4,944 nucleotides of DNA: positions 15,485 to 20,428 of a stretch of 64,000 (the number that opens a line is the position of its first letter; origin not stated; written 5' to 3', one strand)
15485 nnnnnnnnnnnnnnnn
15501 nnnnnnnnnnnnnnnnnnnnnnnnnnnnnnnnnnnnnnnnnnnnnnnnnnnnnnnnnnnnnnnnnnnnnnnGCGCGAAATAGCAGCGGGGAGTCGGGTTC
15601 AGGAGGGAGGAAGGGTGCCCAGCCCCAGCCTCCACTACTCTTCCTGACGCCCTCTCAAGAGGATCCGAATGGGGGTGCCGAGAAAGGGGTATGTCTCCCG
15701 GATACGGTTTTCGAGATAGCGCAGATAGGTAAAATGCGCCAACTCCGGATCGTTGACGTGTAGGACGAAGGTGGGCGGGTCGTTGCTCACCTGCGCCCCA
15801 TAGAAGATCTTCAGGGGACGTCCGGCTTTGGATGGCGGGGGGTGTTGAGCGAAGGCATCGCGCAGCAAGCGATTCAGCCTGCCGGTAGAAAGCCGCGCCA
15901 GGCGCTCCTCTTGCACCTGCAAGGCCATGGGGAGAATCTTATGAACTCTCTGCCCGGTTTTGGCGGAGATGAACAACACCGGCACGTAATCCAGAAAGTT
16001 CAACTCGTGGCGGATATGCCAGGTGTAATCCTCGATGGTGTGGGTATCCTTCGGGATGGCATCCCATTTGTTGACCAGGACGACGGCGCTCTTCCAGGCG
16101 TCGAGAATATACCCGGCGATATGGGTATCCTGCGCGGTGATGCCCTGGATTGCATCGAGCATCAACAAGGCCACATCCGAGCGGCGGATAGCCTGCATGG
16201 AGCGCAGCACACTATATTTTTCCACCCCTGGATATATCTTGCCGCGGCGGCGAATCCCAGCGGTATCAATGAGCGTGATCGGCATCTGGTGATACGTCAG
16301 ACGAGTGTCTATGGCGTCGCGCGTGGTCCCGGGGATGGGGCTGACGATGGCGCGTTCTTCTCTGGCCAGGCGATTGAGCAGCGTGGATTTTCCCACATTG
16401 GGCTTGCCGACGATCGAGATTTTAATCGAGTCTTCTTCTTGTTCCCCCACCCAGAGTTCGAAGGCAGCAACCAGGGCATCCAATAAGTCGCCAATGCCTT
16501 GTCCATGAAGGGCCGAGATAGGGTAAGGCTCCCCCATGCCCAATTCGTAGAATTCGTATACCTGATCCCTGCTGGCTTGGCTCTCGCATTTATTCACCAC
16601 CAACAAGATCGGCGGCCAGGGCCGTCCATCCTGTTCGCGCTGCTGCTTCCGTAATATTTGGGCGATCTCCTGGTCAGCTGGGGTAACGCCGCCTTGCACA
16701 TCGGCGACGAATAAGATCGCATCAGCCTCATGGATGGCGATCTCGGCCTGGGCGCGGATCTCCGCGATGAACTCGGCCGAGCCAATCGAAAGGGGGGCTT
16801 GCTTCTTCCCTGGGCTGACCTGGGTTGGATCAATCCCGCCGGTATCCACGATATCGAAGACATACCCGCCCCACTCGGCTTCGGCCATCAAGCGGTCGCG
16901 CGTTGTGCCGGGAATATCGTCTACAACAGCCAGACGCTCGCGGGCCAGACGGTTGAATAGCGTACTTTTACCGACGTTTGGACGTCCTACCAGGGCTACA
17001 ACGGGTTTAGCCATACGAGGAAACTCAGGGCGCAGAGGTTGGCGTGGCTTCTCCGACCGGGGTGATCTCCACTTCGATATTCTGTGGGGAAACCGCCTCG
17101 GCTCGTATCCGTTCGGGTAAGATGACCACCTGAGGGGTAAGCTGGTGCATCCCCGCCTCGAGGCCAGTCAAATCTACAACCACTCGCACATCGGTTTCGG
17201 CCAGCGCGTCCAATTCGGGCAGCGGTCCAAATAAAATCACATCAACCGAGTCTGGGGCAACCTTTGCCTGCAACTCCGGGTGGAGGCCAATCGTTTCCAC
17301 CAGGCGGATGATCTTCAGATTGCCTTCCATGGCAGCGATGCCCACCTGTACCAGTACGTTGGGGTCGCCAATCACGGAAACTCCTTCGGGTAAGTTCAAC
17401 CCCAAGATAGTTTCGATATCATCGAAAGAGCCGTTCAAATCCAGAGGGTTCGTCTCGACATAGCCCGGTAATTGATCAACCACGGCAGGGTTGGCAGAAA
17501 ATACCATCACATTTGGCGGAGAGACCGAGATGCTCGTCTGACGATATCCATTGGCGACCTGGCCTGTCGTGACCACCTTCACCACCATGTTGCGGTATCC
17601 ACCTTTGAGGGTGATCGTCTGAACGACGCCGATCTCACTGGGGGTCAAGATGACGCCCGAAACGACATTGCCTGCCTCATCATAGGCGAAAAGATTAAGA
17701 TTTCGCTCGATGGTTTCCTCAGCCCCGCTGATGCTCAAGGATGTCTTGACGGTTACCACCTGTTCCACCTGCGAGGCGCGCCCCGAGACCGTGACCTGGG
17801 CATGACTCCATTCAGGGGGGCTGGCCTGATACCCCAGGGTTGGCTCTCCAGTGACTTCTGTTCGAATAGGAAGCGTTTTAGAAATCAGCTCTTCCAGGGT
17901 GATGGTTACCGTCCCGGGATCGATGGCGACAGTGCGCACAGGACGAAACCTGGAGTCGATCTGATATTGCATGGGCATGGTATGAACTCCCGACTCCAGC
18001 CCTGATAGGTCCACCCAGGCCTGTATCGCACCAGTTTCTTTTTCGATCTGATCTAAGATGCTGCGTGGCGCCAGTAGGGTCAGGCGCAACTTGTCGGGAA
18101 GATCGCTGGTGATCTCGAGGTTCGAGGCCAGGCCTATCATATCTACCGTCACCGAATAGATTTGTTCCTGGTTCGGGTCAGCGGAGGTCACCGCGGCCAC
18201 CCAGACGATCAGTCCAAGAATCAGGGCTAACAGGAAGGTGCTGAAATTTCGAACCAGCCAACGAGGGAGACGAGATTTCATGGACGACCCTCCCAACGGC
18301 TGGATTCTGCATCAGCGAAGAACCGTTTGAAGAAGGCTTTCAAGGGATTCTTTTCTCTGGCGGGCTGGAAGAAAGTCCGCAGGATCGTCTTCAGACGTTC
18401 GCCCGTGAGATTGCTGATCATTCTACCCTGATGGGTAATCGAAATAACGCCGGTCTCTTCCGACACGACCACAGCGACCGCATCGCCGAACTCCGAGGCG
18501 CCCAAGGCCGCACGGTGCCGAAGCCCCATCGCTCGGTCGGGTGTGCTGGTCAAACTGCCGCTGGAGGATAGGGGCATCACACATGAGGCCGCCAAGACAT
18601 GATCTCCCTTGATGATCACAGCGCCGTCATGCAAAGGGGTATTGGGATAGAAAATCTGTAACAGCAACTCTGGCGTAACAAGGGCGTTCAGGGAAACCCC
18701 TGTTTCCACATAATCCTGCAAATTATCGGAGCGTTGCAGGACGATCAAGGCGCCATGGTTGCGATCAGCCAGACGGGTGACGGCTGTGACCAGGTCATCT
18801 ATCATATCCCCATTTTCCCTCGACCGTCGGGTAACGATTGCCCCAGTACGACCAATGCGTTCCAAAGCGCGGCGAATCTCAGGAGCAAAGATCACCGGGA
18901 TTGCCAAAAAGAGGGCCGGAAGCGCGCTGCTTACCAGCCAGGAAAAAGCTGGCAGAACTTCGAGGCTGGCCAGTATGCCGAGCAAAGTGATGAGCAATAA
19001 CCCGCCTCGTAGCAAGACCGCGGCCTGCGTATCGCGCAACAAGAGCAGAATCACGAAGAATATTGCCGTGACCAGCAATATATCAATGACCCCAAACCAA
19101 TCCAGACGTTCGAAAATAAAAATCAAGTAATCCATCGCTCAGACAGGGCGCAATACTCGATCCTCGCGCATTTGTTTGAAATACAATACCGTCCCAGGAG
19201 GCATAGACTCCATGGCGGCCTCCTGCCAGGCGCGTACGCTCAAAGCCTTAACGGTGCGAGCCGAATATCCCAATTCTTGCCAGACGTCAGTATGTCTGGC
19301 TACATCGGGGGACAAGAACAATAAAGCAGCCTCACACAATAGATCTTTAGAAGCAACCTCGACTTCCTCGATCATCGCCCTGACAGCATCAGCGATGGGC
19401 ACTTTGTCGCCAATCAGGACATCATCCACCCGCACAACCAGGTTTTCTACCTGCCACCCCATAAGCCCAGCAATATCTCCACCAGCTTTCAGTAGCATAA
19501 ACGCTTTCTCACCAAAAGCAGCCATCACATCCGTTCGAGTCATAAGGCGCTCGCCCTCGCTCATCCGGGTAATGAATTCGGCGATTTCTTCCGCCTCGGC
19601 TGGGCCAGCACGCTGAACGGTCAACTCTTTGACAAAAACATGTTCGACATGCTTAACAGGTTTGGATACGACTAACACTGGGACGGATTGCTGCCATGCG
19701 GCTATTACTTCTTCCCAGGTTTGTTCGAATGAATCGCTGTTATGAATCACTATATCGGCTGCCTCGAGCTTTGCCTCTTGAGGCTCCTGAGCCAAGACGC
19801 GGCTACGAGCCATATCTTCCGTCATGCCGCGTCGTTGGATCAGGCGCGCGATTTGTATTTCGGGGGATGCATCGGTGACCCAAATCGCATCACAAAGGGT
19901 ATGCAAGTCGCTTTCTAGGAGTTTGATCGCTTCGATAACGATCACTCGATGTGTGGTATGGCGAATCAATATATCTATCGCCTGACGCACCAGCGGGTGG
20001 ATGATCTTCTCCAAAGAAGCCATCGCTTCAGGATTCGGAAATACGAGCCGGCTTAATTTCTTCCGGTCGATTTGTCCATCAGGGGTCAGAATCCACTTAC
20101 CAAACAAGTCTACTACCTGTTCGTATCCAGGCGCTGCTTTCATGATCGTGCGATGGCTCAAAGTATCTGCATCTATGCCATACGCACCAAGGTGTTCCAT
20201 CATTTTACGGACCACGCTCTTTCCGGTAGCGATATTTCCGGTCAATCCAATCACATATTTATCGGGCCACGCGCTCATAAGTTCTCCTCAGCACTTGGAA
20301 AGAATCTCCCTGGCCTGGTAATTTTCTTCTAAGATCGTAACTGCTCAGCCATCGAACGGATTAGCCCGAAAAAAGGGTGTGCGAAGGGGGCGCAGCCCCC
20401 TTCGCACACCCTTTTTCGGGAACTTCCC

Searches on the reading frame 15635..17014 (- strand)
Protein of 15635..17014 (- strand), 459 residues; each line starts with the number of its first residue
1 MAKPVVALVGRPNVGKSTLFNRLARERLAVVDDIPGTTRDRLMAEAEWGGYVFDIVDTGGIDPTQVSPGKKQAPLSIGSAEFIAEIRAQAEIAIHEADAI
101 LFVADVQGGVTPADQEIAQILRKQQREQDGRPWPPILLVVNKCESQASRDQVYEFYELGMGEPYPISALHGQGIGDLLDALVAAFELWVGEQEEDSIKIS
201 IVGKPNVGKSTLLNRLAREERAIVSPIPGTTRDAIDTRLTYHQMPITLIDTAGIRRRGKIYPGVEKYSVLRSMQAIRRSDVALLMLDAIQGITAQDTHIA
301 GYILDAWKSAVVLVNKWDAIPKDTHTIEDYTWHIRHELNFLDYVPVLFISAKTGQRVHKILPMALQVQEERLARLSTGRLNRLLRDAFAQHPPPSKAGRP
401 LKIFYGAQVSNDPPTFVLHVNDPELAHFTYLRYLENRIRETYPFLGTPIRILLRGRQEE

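Call 17: search_protein_families(library=pfam, proteins=[window:15635-17014:-], max_evalue=0.001)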
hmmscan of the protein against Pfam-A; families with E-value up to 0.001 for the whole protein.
window:15635-17014:- (459 aa): 20 families
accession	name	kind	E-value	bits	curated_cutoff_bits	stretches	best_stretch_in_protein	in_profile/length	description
PF01926.29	MMR_HSR1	-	1.8e-55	186.4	21.9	2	198-316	1-113/113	50S ribosome-binding GTPase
PF14714.11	KH_dom-like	-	4.3e-32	110.7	27.3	1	374-454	1-81/81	KH-domain-like of EngA bacterial GTPase enzymes, C-terminal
PF02421.24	FeoB_N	-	2.8e-22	79.4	27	2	198-361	2-153/156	Ferrous iron transport protein B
PF00009.33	GTP_EFTU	-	6.3e-19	68.7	26.5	1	196-366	3-184/188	Elongation factor Tu GTP binding domain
PF00350.29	Dynamin_N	-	5.7e-12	46.4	27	0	199-232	1-34/168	Dynamin family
PF03193.22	RsgA_GTPase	-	5.5e-10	39.8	30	0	4-62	107-169/174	RsgA GTPase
PF08477.19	Roc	-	3.2e-07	31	27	0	198-222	1-25/119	Ras of Complex, Roc, domain of DAPkinase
PF00071.28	Ras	-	1.1e-06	28.7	21.6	0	198-361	1-153/162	Ras family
PF13238.12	AAA_18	-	1.6e-06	29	29.4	0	199-220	1-22/128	AAA domain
PF00025.27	Arf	-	3.7e-06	27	22.3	0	193-253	11-67/174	ADP-ribosylation factor family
PF04548.22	AIG1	-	5.7e-06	26.2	27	0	7-122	4-108/212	AIG1 family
PF19993.5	DO-GTPase2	-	1.3e-05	25.4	27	0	87-149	110-178/226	Double-GTPase 2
PF13401.12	AAA_22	-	3e-05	24.8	27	0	3-30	5-32/130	AAA domain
PF00005.33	ABC_tran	-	4.3e-05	24.6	25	0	198-222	13-37/137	ABC transporter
PF13521.12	AAA_28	-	5e-05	24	27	0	198-224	1-28/164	AAA domain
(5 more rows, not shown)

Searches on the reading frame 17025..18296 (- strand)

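Call 17: search_protein_families(library=pfam, proteins=[window:17025-18296:-], max_evalue=0.001)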
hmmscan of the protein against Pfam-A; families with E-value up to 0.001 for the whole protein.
window:17025-18296:- (423 aa): 1 family
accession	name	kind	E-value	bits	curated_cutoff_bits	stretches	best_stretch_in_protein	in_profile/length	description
PF07949.17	YbbR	-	1.7e-24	86.4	22.3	2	143-224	2-79/81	YbbR-like protein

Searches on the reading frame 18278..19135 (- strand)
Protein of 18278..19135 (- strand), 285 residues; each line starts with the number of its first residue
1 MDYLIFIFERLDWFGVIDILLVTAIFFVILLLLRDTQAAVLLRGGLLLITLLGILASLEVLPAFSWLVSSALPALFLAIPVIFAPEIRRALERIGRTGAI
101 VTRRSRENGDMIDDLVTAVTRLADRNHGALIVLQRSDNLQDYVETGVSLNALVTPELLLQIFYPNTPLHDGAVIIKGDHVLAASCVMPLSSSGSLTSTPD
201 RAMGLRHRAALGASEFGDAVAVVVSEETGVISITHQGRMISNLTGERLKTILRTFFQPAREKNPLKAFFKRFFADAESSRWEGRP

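Call 17: search_protein_families(library=pfam, proteins=[window:18278-19135:-], max_evalue=0.001)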
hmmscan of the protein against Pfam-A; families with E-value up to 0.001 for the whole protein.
window:18278-19135:- (285 aa): 1 family
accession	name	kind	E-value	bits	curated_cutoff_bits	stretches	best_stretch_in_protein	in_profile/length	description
PF02457.21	DAC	-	3.8e-40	136.6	27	1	117-238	2-118/119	DisA bacterial checkpoint controller nucleotide-binding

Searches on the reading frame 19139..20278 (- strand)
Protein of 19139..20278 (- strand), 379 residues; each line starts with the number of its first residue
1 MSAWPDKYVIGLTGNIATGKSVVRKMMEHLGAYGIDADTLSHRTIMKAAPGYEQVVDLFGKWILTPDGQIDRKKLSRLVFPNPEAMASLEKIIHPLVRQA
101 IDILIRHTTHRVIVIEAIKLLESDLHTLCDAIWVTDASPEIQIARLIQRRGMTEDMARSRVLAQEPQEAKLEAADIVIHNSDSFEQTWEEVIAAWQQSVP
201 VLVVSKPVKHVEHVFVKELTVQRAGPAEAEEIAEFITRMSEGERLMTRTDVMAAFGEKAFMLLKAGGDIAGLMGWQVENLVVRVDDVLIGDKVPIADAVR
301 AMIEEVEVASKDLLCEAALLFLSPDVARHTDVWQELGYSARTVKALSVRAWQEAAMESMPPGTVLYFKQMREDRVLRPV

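Call 17: search_protein_families(library=pfam, proteins=[window:19139-20278:-], max_evalue=0.001)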
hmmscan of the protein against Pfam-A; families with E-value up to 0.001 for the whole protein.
window:19139-20278:- (379 aa): 1 family
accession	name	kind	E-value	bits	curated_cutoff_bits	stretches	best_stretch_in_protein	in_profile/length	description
PF01121.26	CoaE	-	2.5e-46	158.1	27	1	8-184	1-178/180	Dephospho-CoA kinase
